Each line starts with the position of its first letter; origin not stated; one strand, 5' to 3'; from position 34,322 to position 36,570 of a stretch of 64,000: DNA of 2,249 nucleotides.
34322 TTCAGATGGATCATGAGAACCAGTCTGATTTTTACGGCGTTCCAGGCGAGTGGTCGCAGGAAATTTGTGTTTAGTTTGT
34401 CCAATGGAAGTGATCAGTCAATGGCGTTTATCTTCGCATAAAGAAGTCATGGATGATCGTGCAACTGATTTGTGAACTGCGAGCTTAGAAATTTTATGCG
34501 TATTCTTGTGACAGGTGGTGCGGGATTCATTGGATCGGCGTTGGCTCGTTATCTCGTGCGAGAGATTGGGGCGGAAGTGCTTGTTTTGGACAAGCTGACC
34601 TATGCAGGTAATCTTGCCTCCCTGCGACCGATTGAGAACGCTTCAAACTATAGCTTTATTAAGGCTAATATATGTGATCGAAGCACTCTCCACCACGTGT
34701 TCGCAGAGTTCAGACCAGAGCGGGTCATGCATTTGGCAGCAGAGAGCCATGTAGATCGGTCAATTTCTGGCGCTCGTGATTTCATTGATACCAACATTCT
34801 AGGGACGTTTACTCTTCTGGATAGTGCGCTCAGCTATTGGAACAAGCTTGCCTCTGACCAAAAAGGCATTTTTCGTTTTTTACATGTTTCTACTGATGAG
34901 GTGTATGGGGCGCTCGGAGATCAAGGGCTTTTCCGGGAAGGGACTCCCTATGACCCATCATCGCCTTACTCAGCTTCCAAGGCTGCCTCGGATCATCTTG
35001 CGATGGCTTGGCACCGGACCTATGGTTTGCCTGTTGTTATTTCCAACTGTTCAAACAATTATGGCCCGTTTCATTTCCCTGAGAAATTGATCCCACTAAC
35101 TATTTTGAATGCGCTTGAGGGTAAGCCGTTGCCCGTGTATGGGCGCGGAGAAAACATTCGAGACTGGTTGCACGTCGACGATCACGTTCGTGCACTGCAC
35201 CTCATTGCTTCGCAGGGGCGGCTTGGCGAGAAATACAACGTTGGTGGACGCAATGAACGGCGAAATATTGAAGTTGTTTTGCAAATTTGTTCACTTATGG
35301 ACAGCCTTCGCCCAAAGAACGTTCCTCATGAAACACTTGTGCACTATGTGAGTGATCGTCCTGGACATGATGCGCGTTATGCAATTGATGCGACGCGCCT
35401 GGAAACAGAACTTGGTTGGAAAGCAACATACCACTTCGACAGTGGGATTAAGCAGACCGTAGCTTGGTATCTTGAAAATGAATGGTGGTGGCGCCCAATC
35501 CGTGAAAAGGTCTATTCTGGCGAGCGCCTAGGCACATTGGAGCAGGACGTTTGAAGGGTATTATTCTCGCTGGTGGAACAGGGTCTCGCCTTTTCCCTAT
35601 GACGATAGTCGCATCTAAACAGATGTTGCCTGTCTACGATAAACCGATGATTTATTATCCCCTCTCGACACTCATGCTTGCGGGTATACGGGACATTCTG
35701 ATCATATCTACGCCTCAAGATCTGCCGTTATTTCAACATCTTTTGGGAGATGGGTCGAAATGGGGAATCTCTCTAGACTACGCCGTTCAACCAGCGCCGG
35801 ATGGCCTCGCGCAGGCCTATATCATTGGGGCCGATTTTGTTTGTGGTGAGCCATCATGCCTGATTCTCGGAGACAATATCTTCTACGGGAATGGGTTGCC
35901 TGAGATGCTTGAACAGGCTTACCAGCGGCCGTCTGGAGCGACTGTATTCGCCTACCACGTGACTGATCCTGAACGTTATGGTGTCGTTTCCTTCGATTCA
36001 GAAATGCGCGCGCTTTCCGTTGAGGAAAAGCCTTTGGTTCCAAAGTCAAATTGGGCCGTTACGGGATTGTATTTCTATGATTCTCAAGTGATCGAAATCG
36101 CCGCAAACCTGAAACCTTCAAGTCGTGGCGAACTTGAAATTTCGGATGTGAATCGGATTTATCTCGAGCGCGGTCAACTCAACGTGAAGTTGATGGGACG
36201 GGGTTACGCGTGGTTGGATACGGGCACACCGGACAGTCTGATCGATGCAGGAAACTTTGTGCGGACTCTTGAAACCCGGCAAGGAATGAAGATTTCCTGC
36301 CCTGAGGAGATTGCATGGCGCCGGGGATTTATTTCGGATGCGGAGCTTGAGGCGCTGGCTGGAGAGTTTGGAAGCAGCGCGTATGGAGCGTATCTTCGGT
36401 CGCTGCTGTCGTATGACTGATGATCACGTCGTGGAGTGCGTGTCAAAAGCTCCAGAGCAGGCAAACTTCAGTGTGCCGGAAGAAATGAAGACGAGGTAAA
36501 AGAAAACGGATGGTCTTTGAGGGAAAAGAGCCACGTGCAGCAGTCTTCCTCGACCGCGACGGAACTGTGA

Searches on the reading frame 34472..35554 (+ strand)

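Call 27: search_protein_families(library=ncbifam, proteins=[window:34472-35554:+], max_evalue=0.00001)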
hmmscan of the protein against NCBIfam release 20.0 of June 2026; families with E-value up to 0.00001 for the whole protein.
window:34472-35554:+ (360 aa): 20 families
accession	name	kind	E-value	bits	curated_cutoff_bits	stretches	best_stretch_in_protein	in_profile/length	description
NF007582.0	PRK10217.1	equivalog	4.3e-154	512.9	698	1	10-354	3-352/355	dTDP-glucose 4,6-dehydratase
NF007490.0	PRK10084.1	subfamily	2.9e-153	510.2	649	1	9-349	1-350/361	dTDP-glucose 4,6-dehydratase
TIGR01181.1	dTDP_gluc_dehyt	equivalog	3e-142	473.4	365.1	1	10-343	1-321/321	dTDP-glucose 4,6-dehydratase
TIGR01179.1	galE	equivalog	3.9e-35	121.3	262.3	1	10-334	1-326/332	UDP-glucose 4-epimerase GalE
TIGR04180.1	EDH_00030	hypoth_equivalog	2e-34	119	475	1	11-278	1-258/297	NAD-dependent 4,6-dehydratase LegB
TIGR02622.1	CDP_4_6_dhtase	equivalog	1.4e-29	103.4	278.45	1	10-334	6-331/352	CDP-glucose 4,6-dehydratase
NF007956.0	PRK10675.1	subfamily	6.7e-19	68.2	394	1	9-173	1-156/338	UDP-glucose 4-epimerase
TIGR01472.1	gmd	equivalog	9.9e-19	67.7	415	1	12-257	4-249/342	GDP-mannose 4,6-dehydratase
TIGR03466.1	HpnA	hypoth_equivalog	4.9e-17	61.8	367.65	1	9-262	1-233/327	hopanoid-associated sugar epimerase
TIGR02197.1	heptose_epim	equivalog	1.1e-16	61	274.6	1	11-179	1-151/316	ADP-glyceromanno-heptose 6-epimerase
NF011728.1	PRK15181.1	equivalog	3.6e-14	52.5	760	1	10-336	17-340/348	Vi polysaccharide biosynthesis UDP-N-acetylglucosaminuronic acid C-4 epimerase TviC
NF052578.1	StrlDmthSdmBMthl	equivalog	1e-13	51.8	600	1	9-273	1-241/328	sterol demethylase protein SdmB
NF047922.1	GDPFucSynFcl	equivalog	2.1e-13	50.4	500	1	130-337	94-305/308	GDP-L-fucose synthase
NF042422.1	oxyalk_red_OleD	equivalog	3.6e-10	39.7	580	1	9-244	1-212/329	2-alkyl-3-oxoalkanoate reductase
NF041015.1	UDPsulfquin_syn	equivalog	7.8e-10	38.3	575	0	213-329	245-359/384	UDP-sulfoquinovose synthase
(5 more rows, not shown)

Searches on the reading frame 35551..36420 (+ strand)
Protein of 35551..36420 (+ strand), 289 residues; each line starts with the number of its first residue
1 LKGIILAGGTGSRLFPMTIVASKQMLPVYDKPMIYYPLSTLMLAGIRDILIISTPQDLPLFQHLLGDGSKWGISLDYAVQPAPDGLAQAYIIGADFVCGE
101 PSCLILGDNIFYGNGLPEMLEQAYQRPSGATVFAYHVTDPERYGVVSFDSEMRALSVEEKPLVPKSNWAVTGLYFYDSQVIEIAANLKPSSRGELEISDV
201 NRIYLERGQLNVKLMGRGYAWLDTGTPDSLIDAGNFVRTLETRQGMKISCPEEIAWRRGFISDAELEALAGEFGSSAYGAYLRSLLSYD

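Call 27: search_protein_families(library=ncbifam, proteins=[window:35551-36420:+], max_evalue=0.00001)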
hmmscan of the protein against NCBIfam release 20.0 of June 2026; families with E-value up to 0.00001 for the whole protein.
window:35551-36420:+ (289 aa): 21 families
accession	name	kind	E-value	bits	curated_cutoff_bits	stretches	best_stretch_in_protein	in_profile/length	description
TIGR01207.1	rmlA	equivalog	1.4e-145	483.7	360.65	1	2-286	1-285/286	glucose-1-phosphate thymidylyltransferase RfbA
NF012024.0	PRK15480.1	equivalog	1.1e-140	467.8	588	1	2-285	5-288/292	glucose-1-phosphate thymidylyltransferase RfbA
TIGR01208.1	rmlA_long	equivalog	6.3e-53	179.9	320.25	1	2-238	1-235/353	glucose-1-phosphate thymidylyltransferase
TIGR03992.1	Arch_glmU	subfamily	1.4e-38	132.8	292.1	1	1-236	1-226/393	bifunctional sugar-1-phosphate nucleotidylyltransferase/acetyltransferase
NF041313.1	UDPGP_AglF_Halo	equivalog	1.4e-27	96.7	400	1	1-210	1-208/234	UTP--glucose-1-phosphate uridylyltransferase AglF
NF052502.1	man1P_GTase_Rv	exception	2.8e-26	92.2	440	1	3-233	3-226/352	mannose-1-phosphate guanylyltransferase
NF041173.1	Sug_nt_acttase_Thmprot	equivalog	3.1e-25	89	600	1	1-237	1-227/405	bifunctional sugar-1-phosphate nucleotidylyltransferase/acetyltransferase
TIGR01099.1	galU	equivalog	1.7e-21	77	326.8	2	2-55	3-56/261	UTP--glucose-1-phosphate uridylyltransferase GalU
NF003670.0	PRK05293.1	equivalog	1.5e-15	57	470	1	104-233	122-254/382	glucose-1-phosphate adenylyltransferase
NF045761.1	NAMPUrTaseMurU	equivalog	3.4e-15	56.5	250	1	1-231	1-221/226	N-acetylmuramate alpha-1-phosphate uridylyltransferase MurU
TIGR02091.1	glgC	equivalog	1.6e-12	47.2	424.9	0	3-71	3-69/364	glucose-1-phosphate adenylyltransferase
NF009928.0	PRK13389.1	equivalog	8.9e-11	41.5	548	1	2-53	10-61/302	UTP--glucose-1-phosphate uridylyltransferase GalU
NF001947.0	PRK00725.1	subfamily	7.7e-09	34.8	470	0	4-65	20-82/426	glucose-1-phosphate adenylyltransferase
TIGR02623.1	G1P_cyt_trans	equivalog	1.3e-08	34.6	300.25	0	1-52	1-52/255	glucose-1-phosphate cytidylyltransferase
NF049965.1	GlMnHpPGnyltfHddC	equivalog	4.9e-08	32.9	300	1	1-181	1-172/221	D-glycero-D-manno-heptose 1-phosphate guanosyltransferase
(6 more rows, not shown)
